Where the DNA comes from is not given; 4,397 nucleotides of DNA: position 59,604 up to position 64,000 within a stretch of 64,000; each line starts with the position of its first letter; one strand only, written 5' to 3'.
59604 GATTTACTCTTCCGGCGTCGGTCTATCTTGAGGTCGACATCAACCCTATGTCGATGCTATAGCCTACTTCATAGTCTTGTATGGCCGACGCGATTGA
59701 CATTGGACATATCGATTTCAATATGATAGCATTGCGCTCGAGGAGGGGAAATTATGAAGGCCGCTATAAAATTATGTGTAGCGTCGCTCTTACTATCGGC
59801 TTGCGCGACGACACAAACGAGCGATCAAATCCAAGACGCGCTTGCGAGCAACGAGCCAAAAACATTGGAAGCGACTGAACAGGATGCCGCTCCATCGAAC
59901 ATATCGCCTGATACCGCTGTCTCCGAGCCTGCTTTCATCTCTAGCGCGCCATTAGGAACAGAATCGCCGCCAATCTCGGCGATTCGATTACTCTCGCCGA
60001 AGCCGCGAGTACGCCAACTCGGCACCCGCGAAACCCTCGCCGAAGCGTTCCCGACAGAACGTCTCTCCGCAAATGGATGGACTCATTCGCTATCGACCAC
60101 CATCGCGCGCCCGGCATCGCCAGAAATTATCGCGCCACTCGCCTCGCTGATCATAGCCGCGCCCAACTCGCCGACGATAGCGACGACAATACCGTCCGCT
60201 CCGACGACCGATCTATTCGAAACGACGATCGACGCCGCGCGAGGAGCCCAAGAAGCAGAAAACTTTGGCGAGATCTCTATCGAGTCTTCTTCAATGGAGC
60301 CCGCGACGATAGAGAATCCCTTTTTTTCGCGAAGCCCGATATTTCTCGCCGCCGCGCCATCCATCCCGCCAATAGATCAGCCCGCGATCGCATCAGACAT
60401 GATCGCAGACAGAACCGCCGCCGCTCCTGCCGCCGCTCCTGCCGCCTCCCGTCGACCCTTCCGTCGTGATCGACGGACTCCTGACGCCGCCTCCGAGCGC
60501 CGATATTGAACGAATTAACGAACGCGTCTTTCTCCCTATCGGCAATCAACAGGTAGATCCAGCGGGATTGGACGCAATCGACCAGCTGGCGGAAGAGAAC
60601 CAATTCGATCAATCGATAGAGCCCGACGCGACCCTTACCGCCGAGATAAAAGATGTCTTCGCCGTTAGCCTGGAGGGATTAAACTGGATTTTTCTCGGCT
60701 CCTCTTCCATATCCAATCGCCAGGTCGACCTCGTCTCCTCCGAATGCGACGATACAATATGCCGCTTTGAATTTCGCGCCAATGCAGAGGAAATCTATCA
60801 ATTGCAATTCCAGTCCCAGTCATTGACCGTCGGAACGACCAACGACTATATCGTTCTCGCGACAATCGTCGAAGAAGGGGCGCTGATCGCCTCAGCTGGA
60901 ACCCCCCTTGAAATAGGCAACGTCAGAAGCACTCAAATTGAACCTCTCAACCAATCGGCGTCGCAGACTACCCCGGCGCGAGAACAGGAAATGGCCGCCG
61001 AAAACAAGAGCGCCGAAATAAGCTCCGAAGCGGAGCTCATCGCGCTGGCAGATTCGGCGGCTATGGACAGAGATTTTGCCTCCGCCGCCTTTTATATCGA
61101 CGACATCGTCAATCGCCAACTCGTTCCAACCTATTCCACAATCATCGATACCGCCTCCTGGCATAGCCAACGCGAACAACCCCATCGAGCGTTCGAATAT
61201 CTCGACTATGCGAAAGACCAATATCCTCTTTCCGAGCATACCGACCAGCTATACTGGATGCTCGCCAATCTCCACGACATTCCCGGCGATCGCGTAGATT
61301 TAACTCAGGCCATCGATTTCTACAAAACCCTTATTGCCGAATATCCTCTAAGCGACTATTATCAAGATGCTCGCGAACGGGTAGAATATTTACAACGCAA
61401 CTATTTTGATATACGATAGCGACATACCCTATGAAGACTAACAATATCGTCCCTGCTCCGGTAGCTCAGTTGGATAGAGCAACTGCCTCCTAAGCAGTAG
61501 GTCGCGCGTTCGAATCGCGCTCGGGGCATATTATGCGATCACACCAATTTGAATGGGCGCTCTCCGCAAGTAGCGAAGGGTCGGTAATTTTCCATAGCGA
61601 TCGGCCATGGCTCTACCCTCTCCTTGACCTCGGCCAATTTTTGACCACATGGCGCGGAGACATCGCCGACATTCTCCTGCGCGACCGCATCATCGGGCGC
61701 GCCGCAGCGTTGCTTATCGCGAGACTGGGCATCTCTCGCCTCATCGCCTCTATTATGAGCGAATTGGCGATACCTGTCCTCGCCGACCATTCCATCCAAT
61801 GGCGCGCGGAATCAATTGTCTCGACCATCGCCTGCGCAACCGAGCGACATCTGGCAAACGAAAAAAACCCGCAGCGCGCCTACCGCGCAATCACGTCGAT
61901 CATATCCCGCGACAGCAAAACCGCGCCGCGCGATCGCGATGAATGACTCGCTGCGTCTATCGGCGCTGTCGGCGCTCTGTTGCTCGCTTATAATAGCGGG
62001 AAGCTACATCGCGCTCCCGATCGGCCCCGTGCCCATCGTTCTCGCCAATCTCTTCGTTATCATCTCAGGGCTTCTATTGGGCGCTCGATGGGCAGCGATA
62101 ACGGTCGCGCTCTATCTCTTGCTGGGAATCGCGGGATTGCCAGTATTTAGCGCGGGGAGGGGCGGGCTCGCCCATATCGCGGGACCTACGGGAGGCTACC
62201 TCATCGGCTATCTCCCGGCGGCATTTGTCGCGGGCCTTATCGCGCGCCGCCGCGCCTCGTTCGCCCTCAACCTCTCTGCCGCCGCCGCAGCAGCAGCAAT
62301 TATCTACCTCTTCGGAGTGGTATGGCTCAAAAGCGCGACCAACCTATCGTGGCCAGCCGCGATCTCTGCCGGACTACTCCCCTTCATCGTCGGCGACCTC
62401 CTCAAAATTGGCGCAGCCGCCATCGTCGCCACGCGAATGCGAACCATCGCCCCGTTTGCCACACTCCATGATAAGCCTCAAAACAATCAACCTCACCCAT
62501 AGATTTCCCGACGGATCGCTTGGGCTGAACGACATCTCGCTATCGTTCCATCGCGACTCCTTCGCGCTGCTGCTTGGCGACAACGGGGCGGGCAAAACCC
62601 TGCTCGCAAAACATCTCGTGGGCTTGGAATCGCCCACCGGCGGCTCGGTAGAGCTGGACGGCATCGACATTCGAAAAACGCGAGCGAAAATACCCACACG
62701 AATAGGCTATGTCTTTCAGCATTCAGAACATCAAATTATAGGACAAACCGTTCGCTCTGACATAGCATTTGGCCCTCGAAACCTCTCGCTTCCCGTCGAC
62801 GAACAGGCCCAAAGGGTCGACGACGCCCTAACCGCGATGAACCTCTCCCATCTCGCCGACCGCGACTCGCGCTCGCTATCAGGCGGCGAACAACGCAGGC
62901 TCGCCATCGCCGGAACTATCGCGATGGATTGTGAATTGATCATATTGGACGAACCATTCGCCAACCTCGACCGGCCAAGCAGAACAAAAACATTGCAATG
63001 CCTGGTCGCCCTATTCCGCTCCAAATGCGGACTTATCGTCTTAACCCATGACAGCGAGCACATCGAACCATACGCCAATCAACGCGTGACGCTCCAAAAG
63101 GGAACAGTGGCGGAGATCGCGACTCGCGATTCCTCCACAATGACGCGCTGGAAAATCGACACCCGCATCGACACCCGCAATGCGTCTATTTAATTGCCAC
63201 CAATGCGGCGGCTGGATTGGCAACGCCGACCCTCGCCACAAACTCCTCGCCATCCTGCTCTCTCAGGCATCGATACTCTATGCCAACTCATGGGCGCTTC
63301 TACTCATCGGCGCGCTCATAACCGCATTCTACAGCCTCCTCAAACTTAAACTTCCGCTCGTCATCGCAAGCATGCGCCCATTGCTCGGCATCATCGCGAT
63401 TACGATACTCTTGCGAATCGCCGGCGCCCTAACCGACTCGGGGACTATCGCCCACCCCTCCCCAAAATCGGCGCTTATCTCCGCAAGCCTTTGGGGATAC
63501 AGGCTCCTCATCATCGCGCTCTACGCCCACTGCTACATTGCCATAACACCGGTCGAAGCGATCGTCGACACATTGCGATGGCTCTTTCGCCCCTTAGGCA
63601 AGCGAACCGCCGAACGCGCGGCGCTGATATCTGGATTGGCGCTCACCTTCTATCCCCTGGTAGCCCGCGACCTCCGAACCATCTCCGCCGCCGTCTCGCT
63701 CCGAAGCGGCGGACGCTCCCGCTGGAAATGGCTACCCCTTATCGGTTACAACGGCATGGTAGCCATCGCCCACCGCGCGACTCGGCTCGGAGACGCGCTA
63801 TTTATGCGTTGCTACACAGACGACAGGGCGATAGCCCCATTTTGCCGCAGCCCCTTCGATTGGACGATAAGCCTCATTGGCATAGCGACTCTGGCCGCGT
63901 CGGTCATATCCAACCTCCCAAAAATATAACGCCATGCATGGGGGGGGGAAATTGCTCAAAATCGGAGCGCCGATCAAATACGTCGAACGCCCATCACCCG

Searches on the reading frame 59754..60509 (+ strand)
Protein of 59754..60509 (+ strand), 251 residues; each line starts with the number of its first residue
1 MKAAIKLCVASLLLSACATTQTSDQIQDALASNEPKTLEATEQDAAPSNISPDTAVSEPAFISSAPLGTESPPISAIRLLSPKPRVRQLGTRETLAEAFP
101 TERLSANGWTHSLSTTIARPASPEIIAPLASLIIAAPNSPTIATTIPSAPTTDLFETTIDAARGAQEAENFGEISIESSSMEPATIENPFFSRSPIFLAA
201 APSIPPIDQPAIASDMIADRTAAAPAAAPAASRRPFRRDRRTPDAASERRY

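Call 68: find_encoding_contigs(protein=window:59754-60509:+, flank=10000, max_places=3)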
Protein window:59754-60509:+ (251 aa): no gene with exactly this product is on record in the collection.

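Call 73: search_protein_families(library=pfam, proteins=[window:59754-60509:+], max_evalue=0.00001)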
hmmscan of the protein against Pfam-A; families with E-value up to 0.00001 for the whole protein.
window:59754-60509:+ (251 aa): 0 families

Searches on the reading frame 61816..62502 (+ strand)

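Call 73: search_protein_families(library=pfam, proteins=[window:61816-62502:+], max_evalue=0.00001)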
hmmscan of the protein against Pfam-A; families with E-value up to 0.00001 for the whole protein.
window:61816-62502:+ (228 aa): 1 family
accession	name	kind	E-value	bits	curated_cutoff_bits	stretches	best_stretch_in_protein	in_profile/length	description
PF02632.19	BioY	-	4.3e-43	147.1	25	1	69-209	1-139/140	BioY family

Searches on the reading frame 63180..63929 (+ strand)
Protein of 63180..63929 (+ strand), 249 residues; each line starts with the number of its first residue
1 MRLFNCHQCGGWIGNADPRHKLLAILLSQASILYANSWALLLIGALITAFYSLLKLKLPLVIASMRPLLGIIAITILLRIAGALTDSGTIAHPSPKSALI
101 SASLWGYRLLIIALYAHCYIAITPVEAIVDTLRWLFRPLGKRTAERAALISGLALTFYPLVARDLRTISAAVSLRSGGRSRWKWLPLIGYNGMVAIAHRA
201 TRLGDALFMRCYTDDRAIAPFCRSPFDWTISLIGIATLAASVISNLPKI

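Call 31: find_encoding_contigs(protein=window:63180-63929:+, flank=10000, max_places=3)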
Protein window:63180-63929:+ (249 aa): no gene with exactly this product is on record in the collection.

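Call 73: search_protein_families(library=pfam, proteins=[window:63180-63929:+], max_evalue=0.00001)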
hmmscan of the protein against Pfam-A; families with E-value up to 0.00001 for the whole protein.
window:63180-63929:+ (249 aa): 1 family
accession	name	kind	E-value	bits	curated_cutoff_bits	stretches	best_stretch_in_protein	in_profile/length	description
PF02361.21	CbiQ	-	1.4e-10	41.6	25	1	12-214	4-210/216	Cobalt transport protein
